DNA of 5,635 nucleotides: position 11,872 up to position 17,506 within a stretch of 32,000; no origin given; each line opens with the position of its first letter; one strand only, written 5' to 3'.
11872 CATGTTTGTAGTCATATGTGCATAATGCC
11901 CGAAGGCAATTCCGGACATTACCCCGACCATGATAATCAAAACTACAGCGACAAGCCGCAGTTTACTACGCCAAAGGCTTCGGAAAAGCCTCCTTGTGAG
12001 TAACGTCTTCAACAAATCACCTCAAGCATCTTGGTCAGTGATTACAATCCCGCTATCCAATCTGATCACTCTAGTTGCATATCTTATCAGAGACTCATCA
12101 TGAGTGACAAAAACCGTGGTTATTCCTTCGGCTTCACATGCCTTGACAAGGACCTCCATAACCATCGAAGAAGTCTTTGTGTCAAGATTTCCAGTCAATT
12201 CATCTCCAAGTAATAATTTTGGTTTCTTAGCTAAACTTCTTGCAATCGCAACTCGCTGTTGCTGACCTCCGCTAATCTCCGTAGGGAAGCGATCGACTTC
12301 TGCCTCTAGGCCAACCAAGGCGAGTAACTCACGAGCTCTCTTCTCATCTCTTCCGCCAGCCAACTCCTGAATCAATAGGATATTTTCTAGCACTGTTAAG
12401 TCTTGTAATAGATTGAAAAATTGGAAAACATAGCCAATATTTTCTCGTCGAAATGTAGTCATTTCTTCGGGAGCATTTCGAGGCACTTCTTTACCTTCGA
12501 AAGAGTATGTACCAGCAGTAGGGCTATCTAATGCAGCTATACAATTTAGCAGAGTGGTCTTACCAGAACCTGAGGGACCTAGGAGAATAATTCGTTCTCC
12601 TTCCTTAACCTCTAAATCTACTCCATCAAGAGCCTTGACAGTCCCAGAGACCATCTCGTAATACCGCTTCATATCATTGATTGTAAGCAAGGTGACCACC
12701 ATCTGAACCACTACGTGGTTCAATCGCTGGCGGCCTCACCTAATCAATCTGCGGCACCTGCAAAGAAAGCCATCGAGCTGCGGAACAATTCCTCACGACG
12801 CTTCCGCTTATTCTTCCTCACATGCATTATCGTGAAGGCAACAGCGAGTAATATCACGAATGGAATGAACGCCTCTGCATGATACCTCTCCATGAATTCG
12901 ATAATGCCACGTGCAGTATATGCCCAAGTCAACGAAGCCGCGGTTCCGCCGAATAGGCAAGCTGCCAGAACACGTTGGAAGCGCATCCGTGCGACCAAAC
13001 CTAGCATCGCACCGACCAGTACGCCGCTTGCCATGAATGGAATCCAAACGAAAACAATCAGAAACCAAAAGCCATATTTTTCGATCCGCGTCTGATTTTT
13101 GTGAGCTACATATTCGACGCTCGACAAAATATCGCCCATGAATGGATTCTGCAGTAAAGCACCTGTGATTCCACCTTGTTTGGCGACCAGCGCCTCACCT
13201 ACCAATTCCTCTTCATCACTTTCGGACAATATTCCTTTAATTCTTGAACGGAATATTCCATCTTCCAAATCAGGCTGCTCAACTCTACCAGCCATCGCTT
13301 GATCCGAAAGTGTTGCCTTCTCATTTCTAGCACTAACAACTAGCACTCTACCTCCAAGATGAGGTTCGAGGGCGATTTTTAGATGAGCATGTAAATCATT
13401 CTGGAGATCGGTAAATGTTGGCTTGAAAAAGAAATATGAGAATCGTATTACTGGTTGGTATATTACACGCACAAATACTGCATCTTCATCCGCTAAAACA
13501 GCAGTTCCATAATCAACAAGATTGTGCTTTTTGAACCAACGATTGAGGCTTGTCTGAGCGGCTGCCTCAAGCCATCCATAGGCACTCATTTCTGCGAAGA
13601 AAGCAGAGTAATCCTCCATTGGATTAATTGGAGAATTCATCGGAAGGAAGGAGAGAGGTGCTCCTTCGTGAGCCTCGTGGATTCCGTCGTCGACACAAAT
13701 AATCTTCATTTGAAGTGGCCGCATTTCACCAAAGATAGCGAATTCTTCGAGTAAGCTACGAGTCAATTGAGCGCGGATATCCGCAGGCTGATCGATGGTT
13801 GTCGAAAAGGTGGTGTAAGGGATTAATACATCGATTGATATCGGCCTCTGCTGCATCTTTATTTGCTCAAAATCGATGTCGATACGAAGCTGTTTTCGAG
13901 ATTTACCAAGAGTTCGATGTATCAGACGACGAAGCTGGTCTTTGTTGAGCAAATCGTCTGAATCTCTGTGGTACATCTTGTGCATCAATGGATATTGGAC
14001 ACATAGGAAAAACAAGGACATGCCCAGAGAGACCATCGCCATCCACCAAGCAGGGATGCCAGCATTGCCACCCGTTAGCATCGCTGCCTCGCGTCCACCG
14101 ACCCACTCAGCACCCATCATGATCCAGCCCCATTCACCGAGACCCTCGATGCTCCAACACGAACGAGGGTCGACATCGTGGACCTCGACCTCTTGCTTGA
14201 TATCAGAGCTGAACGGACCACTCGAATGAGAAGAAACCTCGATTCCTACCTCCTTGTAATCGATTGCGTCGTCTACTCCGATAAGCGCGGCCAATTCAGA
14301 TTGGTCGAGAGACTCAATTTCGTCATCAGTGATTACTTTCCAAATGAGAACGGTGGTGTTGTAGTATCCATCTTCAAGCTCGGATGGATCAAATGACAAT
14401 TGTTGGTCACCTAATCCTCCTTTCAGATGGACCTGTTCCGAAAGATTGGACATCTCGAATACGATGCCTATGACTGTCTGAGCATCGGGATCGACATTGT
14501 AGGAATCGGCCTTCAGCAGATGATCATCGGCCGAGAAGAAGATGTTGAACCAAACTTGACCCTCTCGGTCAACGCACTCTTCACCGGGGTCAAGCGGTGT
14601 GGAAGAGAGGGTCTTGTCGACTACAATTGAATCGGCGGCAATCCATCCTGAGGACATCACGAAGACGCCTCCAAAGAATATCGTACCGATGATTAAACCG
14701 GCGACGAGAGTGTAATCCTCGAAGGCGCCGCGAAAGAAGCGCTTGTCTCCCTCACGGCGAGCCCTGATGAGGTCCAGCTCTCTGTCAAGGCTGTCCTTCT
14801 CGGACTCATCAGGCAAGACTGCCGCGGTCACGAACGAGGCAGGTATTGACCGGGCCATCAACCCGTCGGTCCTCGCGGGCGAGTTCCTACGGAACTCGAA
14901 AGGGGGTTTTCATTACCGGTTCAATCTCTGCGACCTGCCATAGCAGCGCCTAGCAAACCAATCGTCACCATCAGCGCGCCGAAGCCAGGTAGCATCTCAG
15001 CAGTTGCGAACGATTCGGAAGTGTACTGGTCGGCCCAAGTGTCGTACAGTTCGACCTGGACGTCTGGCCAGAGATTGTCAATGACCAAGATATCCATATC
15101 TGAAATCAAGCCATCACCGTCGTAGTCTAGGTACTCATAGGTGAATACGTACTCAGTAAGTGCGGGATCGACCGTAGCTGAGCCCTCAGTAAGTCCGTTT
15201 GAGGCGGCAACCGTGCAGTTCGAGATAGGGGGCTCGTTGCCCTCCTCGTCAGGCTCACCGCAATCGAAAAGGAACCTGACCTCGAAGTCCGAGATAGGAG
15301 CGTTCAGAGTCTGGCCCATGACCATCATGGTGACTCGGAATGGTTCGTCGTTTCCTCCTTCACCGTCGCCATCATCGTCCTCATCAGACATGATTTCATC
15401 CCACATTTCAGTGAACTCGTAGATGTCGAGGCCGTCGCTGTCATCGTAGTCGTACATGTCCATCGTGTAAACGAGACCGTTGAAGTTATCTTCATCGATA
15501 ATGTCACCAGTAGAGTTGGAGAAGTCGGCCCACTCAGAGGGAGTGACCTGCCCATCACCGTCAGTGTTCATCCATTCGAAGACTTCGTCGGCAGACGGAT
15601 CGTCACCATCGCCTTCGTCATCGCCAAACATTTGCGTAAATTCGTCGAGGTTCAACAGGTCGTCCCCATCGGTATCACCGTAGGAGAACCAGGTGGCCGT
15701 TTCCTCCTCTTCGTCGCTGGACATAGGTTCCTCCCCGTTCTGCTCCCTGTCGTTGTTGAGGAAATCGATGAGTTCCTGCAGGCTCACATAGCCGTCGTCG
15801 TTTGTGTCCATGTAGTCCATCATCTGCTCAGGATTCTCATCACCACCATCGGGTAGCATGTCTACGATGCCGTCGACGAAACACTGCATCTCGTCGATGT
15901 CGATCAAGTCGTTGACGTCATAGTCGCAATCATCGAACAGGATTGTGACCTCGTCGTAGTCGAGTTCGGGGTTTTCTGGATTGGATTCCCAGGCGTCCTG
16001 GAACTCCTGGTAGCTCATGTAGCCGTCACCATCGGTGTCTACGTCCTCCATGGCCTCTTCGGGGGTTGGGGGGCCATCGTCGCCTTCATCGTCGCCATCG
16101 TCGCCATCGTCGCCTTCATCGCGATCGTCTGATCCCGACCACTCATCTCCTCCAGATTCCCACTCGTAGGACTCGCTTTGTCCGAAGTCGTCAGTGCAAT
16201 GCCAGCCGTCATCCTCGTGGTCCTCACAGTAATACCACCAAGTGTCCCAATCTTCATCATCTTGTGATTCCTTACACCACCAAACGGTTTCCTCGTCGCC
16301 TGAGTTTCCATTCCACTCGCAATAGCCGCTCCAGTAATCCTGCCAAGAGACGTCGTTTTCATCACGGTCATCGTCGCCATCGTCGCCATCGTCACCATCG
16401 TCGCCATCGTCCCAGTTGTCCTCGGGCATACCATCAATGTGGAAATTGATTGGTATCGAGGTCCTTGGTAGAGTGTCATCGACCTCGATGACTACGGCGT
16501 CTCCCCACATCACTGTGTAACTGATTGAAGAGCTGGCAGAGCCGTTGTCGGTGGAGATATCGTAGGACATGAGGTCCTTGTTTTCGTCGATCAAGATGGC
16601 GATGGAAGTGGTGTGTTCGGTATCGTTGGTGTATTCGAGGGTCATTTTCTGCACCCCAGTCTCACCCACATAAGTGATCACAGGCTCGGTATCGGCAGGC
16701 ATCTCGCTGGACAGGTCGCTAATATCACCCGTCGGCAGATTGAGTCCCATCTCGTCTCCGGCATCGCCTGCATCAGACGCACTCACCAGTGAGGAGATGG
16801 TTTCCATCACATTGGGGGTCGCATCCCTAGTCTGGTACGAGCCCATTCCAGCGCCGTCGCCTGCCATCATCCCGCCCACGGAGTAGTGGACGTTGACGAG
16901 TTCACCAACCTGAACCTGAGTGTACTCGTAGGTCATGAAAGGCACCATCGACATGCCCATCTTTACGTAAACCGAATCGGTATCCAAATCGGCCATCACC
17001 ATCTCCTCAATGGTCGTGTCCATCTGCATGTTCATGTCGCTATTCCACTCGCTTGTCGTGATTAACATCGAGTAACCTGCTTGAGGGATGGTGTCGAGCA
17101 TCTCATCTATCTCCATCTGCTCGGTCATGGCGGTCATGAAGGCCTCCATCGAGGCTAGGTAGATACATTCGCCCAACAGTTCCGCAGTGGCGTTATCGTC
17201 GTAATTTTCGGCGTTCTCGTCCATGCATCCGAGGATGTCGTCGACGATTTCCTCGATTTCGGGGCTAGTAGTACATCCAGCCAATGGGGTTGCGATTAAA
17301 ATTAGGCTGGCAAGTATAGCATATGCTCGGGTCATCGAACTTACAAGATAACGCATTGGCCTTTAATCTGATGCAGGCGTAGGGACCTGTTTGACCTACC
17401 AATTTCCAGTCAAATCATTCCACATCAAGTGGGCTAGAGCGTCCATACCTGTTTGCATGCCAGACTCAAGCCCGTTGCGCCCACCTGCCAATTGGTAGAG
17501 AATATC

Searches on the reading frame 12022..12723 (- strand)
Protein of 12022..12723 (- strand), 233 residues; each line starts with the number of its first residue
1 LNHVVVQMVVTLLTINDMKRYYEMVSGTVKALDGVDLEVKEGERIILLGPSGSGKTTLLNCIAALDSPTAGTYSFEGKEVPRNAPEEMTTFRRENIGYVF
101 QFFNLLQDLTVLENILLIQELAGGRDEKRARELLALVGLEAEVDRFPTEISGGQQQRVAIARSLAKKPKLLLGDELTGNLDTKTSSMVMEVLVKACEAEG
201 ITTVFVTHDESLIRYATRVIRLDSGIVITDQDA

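Call 48: search_protein_families(library=pfam, proteins=[window:12022-12723:-], max_evalue=0.001)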
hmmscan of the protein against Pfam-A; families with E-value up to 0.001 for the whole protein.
window:12022-12723:- (233 aa): 6 families
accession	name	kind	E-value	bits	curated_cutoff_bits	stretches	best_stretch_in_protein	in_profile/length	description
PF00005.33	ABC_tran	-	1.7e-35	123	25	1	32-177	1-136/137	ABC transporter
PF13304.12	AAA_21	-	2.3e-06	28.3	27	0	46-67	3-27/304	AAA domain, putative AbiEii toxin, Type IV TA system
PF13555.12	AAA_29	-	5.8e-05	23.2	27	1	32-68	12-48/61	P-loop containing region of AAA domain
PF13191.12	AAA_16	-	0.00031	21.7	32.6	1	41-89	21-64/167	AAA ATPase domain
PF25199.1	nSTAND_NTPase5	-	0.0004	20.7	34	0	36-63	35-62/145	Novel STAND NTPase 5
PF02463.25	SMC_N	-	0.00045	20.1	40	0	142-222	135-211/220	RecF/RecN/SMC N terminal domain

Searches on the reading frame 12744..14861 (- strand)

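Call 48: search_protein_families(library=pfam, proteins=[window:12744-14861:-], max_evalue=0.001)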
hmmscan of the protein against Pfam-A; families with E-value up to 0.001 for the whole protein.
window:12744-14861:- (705 aa): 1 family
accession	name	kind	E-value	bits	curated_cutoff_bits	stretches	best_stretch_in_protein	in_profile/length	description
PF06695.16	Sm_multidrug_ex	-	1.6e-11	45.3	30.7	1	571-643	47-119/121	Putative small multi-drug export protein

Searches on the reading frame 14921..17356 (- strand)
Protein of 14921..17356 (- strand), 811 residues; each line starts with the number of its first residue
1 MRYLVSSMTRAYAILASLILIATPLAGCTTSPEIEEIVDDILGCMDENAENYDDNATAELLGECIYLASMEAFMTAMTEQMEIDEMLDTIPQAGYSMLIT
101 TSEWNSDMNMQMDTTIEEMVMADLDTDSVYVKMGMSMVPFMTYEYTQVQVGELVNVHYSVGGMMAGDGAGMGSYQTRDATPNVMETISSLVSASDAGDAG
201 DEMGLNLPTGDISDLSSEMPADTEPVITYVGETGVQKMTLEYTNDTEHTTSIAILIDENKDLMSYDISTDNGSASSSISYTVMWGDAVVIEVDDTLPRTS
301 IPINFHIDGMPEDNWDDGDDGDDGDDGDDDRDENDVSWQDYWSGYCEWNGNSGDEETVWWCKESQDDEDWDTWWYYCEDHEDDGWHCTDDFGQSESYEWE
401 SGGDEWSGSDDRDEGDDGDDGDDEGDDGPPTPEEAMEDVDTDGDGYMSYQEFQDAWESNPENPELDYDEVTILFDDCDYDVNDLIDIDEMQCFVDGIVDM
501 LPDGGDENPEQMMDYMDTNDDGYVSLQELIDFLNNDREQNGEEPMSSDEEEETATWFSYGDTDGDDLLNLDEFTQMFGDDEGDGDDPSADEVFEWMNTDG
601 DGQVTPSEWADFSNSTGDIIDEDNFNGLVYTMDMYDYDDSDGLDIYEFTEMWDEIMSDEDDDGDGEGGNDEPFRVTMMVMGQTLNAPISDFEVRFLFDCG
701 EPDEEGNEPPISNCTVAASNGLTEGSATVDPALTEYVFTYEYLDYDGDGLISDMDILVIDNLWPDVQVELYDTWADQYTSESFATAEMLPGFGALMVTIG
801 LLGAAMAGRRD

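Call 48: search_protein_families(library=pfam, proteins=[window:14921-17356:-], max_evalue=0.001)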
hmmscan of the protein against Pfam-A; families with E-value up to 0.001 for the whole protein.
window:14921-17356:- (811 aa): 5 families
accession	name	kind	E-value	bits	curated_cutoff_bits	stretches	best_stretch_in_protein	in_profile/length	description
PF13499.12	EF-hand_7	-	1.7e-16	60.7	30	2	511-577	6-66/67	EF-hand domain pair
PF13405.12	EF-hand_6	-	4e-13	48.3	25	0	514-534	7-27/30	EF-hand domain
PF00036.39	EF-hand_1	-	3.6e-11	42.2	25.4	1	433-457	3-27/29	EF hand domain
PF13202.12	EF-hand_5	-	1.6e-06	27.8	25.9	0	512-532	4-24/25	EF hand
PF13833.12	EF-hand_8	-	8.4e-05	22.7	28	0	485-534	5-52/54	EF-hand domain pair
